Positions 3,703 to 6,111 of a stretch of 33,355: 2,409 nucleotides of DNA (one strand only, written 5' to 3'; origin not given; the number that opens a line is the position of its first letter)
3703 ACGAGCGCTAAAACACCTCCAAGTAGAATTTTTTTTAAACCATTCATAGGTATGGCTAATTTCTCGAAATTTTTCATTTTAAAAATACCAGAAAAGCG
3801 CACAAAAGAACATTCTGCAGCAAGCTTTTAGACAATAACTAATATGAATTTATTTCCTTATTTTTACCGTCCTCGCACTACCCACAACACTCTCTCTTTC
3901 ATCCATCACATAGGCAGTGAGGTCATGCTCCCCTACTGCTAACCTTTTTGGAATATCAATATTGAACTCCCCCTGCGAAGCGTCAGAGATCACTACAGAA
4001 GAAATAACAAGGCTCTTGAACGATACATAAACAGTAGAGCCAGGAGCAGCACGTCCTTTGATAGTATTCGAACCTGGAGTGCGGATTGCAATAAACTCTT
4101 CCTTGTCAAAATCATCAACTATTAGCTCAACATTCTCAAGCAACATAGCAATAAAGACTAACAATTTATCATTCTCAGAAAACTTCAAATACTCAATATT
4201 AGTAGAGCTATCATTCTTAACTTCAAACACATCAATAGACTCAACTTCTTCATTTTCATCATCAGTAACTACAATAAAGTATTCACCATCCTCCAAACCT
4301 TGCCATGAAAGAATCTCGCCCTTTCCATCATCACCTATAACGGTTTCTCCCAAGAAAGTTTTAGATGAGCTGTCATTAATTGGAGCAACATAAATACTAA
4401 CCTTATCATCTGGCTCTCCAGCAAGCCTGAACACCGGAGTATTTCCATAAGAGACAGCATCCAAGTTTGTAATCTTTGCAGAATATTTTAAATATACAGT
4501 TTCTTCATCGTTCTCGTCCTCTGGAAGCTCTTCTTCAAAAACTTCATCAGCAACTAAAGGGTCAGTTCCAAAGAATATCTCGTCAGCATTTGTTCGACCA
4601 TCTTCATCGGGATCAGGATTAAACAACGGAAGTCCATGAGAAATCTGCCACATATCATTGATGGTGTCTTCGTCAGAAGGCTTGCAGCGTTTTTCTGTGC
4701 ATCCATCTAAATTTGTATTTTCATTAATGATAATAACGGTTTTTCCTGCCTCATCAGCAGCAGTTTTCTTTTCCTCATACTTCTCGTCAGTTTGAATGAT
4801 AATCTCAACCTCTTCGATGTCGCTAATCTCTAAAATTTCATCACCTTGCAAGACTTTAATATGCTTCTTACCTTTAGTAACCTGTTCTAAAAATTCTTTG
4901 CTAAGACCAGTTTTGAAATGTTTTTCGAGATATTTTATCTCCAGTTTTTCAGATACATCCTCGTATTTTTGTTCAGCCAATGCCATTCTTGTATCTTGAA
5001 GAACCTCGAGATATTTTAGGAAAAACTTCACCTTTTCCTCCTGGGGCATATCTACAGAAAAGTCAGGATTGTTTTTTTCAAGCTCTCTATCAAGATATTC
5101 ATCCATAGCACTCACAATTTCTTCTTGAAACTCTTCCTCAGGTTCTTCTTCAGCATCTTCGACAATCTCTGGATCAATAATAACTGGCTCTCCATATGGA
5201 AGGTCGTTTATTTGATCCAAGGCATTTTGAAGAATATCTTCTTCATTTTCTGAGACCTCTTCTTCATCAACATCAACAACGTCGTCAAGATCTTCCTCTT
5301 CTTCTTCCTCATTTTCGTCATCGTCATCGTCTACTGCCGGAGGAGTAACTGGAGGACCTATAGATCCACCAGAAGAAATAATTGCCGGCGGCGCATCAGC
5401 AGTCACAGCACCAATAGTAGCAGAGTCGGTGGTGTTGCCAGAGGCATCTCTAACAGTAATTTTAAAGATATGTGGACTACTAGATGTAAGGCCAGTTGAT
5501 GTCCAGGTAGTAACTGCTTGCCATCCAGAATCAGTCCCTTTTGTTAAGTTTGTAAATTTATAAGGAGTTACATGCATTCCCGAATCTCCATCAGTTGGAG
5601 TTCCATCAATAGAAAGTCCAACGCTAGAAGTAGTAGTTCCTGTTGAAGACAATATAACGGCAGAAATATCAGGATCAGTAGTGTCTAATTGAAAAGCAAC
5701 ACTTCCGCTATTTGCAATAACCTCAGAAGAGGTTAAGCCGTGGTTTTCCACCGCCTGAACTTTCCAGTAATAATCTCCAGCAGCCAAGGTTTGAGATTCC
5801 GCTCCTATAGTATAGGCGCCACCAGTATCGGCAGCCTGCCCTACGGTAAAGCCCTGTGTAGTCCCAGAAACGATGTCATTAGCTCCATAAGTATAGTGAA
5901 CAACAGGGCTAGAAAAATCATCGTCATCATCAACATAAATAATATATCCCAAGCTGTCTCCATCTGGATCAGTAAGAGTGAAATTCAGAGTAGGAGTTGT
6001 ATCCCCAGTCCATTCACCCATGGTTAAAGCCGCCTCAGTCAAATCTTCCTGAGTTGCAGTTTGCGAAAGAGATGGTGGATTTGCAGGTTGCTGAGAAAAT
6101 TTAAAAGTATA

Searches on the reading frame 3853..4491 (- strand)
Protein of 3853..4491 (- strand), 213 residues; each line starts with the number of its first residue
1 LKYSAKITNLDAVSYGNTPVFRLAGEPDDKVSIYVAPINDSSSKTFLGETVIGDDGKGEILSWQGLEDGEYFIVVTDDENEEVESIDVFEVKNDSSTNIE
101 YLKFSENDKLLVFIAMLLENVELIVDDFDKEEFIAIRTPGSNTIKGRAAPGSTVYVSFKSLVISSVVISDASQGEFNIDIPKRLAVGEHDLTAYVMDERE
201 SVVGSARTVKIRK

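Call 52: find_homologous_proteins(query=window:3853-4491:-)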
Query window:3853-4491:-: 222 candidates shared short words with the query, none scored E <= 0.001.

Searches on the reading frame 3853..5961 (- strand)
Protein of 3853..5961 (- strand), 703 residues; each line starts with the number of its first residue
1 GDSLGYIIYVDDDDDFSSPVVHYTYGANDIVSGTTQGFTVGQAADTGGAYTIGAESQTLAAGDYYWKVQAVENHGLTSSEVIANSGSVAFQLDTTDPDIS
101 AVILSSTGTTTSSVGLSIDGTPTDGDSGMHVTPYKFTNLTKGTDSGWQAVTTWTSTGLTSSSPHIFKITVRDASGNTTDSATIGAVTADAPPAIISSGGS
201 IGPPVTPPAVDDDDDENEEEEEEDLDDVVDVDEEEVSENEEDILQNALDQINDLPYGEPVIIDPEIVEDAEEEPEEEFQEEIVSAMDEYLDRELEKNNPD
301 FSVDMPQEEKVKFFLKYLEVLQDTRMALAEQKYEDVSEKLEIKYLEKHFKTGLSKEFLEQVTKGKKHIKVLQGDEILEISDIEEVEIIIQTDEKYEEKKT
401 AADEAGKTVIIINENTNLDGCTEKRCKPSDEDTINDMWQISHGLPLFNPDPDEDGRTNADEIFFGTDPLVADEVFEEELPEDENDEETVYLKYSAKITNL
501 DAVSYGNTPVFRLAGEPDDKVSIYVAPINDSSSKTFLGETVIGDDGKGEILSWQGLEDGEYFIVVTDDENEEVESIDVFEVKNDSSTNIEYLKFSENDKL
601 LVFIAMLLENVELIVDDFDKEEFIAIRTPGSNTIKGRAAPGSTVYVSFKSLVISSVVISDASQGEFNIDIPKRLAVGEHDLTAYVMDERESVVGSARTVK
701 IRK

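Call 47: search_protein_families(library=pfam, proteins=[window:3853-5961:-], max_evalue=1)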
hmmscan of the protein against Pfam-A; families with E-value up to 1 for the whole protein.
window:3853-5961:- (703 aa): 2 families
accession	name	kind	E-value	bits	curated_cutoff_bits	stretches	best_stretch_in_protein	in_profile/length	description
PF19077.6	Big_13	-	1e-05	26.4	27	1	501-566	21-82/102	Bacterial Ig-like domain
PF17936.7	Big_6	-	0.0038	17.9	27.6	1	631-690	14-71/83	Bacterial Ig domain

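Call 51: find_homologous_proteins(query=window:3853-5736:-)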
Query window:3853-5736:-: 8000 candidates shared short words with the query, none scored E <= 0.001.
